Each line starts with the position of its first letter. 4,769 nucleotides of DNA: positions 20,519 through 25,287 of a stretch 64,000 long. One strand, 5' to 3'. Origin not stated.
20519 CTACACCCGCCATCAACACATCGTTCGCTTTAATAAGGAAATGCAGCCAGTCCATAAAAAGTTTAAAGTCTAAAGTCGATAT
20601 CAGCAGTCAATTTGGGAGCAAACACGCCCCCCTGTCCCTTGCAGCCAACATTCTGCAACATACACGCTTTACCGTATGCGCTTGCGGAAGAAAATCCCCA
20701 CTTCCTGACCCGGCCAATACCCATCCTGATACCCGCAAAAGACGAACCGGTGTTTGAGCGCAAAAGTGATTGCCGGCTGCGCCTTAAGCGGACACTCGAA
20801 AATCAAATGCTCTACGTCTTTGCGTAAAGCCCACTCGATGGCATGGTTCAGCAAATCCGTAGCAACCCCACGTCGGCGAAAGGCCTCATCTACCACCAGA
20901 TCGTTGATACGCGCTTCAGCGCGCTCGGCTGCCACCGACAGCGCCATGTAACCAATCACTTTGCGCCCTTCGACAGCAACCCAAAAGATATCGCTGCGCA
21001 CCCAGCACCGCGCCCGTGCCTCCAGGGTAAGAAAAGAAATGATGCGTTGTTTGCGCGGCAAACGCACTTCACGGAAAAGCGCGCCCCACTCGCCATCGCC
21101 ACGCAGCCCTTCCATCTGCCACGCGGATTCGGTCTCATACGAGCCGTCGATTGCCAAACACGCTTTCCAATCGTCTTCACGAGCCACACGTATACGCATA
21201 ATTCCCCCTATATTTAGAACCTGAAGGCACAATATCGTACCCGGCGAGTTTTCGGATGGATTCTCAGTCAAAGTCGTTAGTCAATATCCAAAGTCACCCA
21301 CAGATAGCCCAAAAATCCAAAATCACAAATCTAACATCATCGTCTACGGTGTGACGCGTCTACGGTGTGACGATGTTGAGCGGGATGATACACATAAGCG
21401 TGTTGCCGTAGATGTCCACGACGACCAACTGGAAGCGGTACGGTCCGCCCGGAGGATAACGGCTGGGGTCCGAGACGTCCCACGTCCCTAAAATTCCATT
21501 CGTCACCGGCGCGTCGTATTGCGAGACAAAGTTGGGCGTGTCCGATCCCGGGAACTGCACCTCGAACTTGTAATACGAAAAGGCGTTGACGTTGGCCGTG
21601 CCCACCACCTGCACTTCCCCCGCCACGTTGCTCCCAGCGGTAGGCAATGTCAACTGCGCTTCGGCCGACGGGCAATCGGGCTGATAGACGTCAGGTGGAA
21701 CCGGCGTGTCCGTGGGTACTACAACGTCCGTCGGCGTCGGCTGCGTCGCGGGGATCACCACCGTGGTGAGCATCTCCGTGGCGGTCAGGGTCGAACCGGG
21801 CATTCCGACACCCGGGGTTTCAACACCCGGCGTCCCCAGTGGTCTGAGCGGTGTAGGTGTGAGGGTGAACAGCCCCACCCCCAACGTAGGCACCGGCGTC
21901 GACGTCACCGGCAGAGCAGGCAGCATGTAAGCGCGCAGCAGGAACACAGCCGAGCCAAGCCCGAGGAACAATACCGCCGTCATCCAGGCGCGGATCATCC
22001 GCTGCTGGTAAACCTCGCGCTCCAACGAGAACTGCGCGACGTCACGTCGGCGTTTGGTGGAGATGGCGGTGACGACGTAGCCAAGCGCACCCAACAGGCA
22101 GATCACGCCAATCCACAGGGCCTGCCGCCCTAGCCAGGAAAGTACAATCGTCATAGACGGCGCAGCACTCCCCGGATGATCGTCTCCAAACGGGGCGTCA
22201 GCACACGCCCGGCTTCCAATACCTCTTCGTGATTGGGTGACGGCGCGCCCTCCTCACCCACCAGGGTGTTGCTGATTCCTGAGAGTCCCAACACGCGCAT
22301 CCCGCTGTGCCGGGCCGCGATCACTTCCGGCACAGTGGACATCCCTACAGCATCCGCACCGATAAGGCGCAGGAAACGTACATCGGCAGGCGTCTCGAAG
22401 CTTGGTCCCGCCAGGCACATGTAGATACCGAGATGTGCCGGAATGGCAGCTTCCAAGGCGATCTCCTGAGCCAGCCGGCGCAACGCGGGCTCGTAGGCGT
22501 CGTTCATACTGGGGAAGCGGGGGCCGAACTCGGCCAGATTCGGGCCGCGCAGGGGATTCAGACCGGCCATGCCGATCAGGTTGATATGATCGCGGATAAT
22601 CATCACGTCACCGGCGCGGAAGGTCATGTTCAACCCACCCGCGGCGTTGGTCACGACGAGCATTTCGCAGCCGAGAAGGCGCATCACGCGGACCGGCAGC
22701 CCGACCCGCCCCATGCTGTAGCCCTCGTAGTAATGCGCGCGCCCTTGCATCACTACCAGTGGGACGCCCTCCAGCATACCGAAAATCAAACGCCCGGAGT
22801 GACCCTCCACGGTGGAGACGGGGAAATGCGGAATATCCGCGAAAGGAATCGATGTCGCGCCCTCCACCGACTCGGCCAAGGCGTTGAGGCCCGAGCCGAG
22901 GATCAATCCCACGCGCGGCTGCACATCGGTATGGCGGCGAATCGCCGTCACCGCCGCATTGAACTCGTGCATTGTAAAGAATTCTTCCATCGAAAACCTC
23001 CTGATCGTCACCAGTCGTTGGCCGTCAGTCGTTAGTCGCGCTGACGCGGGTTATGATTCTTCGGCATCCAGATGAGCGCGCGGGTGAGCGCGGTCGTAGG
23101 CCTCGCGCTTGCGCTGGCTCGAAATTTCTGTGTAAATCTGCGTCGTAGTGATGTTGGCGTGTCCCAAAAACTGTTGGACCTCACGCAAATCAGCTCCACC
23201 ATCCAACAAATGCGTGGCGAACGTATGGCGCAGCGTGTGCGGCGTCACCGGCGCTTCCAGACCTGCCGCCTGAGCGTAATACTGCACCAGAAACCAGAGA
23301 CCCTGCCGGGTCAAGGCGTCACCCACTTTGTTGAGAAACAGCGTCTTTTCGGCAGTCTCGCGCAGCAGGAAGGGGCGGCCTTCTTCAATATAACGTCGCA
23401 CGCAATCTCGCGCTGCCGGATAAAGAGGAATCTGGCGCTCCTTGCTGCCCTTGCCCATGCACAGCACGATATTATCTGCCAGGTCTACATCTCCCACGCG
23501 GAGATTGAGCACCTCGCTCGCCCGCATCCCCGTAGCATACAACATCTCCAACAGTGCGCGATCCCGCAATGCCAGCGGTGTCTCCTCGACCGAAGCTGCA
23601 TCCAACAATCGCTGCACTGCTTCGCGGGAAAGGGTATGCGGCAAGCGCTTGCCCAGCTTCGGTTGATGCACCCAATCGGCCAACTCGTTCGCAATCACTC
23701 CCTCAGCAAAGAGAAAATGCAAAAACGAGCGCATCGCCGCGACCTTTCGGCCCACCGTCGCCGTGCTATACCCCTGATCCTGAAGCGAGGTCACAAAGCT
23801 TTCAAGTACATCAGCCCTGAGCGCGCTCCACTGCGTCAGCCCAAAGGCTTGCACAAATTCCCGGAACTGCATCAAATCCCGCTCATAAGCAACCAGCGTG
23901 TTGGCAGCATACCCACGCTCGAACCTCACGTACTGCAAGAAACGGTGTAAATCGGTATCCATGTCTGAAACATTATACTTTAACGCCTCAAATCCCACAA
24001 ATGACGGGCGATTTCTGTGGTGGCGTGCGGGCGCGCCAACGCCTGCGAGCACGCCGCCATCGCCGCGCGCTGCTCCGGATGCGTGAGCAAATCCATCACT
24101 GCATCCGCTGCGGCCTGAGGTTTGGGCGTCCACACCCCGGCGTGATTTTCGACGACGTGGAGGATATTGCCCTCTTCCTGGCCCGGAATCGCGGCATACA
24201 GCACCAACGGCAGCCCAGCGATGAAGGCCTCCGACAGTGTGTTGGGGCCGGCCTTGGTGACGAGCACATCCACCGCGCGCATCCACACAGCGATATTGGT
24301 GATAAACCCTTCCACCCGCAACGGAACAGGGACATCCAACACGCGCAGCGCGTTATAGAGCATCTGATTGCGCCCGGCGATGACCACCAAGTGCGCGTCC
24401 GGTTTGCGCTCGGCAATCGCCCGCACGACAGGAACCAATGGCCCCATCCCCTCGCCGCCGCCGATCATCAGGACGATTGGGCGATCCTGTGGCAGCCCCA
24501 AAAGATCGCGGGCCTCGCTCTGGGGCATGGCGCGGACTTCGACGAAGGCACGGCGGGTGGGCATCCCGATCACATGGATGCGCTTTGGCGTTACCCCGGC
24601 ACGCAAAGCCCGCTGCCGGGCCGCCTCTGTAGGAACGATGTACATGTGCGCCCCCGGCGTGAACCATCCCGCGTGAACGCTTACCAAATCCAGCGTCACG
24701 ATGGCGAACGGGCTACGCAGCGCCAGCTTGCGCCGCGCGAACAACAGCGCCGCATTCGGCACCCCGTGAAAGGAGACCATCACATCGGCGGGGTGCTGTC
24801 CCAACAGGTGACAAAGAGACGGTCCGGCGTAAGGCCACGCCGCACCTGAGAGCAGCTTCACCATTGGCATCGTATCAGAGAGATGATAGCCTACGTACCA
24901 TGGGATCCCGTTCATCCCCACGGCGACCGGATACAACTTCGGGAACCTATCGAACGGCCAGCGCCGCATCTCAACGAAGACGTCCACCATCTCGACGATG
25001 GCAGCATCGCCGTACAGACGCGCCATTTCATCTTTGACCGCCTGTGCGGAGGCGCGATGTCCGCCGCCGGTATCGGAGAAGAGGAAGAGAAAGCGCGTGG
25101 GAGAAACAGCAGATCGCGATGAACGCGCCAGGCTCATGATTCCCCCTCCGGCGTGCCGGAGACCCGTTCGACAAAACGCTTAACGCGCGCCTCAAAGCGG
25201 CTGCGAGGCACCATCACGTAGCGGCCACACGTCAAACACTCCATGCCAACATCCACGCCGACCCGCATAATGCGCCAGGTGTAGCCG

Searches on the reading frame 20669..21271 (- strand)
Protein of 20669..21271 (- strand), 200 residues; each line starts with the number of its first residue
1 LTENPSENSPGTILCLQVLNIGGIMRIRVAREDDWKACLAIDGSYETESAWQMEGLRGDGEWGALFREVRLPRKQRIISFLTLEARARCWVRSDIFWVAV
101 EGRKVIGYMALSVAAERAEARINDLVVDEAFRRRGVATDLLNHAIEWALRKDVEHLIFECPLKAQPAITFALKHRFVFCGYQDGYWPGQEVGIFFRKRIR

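Call 10: search_protein_families(library=pfam, proteins=[window:20669-21271:-], max_evalue=0.001)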
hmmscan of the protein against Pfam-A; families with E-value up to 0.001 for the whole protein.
window:20669-21271:- (200 aa): 4 families
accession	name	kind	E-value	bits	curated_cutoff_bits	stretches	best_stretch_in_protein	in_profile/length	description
PF00583.31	Acetyltransf_1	-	2.4e-14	54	20.7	1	79-173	15-113/116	Acetyltransferase (GNAT) family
PF13508.13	Acetyltransf_7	-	2.5e-11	44.3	27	1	94-170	3-76/84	Acetyltransferase (GNAT) domain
PF13673.13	Acetyltransf_10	-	2e-07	31.5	23.6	1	93-154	30-86/128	Acetyltransferase (GNAT) domain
PF14542.12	Acetyltransf_CG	-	0.00028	21.4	30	1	97-153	3-58/80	GCN5-related N-acetyl-transferase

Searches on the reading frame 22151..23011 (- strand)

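Call 10: search_protein_families(library=pfam, proteins=[window:22151-23011:-], max_evalue=0.001)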
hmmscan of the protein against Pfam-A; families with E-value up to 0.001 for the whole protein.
window:22151-23011:- (286 aa): 1 family
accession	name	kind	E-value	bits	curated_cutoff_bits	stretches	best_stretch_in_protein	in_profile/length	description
PF01048.26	PNP_UDP_1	-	1.1e-50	172.6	25.1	1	33-283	1-232/233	Phosphorylase superfamily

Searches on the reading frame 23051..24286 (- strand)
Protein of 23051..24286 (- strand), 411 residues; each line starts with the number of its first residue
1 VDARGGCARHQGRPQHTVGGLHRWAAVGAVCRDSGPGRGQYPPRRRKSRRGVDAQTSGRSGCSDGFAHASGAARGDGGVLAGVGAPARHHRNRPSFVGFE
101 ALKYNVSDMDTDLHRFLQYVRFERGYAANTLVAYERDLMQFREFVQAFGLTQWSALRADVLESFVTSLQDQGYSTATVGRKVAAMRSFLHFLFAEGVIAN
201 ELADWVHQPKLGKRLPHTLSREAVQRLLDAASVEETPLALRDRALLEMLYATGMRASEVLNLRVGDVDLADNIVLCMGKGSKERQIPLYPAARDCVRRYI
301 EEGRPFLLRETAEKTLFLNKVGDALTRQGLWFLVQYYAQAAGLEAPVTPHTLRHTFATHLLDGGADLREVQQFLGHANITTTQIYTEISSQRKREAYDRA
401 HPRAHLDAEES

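Call 10: search_protein_families(library=pfam, proteins=[window:23051-24286:-], max_evalue=0.001)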
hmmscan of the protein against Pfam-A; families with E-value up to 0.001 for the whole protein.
window:23051-24286:- (411 aa): 2 families
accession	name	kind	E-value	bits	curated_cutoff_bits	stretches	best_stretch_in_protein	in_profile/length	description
PF00589.27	Phage_integrase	-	1.6e-46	158.7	27.1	1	219-391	3-171/172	Phage integrase family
PF02899.23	Phage_int_SAM_1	-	2.6e-19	69.7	22.3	1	114-196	2-83/83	Phage integrase, N-terminal SAM-like domain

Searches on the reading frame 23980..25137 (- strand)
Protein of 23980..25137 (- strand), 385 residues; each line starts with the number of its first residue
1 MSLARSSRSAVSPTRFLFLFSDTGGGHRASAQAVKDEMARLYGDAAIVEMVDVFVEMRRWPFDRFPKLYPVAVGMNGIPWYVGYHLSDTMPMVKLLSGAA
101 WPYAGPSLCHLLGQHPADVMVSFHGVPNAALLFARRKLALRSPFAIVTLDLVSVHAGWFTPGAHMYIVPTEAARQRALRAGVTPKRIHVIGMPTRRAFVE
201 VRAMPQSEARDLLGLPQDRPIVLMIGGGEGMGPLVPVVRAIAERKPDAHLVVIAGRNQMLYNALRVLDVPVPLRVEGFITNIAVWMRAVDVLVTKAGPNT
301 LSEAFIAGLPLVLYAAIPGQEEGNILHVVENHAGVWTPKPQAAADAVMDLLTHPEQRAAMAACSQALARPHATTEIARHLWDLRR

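Call 26: search_protein_families(library=pfam, proteins=[window:23980-25137:-], max_evalue=0.001)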
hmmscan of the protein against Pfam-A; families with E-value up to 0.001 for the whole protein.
window:23980-25137:- (385 aa): 5 families
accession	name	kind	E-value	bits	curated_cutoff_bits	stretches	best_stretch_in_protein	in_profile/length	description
PF06925.17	MGDG_synth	-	1.2e-19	71.4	25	1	27-193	1-168/169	Monogalactosyldiacylglycerol (MGDG) synthase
PF00534.26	Glycos_transf_1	-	1.5e-07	31.5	26.4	1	208-361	4-166/172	Glycosyl transferases group 1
PF13692.12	Glyco_trans_1_4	-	8.7e-07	29.7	27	1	229-352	15-141/142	Glycosyl transferases group 1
PF04101.22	Glyco_tran_28_C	-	2e-06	28.4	22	1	222-335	2-121/166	Glycosyltransferase family 28 C-terminal domain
PF02350.25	Epimerase_2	-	6.9e-05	22.3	30.6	1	163-379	123-345/347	UDP-N-acetylglucosamine 2-epimerase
